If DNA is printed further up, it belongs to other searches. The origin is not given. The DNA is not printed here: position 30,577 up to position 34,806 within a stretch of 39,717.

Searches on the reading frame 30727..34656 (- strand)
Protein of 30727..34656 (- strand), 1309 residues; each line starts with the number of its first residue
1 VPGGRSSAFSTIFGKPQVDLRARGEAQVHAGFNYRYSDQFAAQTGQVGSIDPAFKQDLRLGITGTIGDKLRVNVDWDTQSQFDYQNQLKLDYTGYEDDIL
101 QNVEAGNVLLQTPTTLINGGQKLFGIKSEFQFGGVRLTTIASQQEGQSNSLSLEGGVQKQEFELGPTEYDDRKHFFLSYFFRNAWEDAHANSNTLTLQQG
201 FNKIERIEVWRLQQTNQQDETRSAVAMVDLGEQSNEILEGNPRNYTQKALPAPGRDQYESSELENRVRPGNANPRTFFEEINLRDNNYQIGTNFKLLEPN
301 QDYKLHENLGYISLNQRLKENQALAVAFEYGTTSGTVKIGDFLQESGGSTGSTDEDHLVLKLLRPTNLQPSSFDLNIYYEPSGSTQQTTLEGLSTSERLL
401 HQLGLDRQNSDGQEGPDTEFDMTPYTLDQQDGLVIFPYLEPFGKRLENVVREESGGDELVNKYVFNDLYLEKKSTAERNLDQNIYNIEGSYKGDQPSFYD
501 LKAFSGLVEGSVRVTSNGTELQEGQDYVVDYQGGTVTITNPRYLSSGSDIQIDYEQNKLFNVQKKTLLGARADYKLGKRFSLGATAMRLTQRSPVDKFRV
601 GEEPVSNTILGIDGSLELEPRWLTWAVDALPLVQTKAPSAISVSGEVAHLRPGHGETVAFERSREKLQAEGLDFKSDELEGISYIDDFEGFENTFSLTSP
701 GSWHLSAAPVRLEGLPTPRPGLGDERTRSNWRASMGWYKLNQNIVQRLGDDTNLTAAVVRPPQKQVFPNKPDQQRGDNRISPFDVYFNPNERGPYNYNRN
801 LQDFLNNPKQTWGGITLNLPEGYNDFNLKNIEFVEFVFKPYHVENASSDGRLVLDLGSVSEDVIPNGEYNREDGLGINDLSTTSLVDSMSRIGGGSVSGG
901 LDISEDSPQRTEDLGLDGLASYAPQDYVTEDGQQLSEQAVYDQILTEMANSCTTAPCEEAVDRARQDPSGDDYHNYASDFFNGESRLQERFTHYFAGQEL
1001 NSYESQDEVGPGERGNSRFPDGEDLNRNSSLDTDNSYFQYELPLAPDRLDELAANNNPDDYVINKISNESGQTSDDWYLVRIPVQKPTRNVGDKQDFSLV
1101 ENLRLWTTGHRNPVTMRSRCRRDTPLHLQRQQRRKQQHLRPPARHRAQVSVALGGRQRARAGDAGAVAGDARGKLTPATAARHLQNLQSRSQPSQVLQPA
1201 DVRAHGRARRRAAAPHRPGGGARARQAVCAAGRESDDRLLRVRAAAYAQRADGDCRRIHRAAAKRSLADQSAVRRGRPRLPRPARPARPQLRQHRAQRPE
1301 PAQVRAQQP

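Call 48: search_protein_families(library=pfam, proteins=[window:30727-34656:-], max_evalue=0.0001)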
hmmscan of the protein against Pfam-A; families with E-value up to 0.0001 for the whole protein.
window:30727-34656:- (1309 aa): 1 family
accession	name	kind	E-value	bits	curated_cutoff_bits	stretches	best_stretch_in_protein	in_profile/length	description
PF14349.11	SprA_N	-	1.2e-27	97.5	27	1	958-1117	12-170/510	Motility related/secretion protein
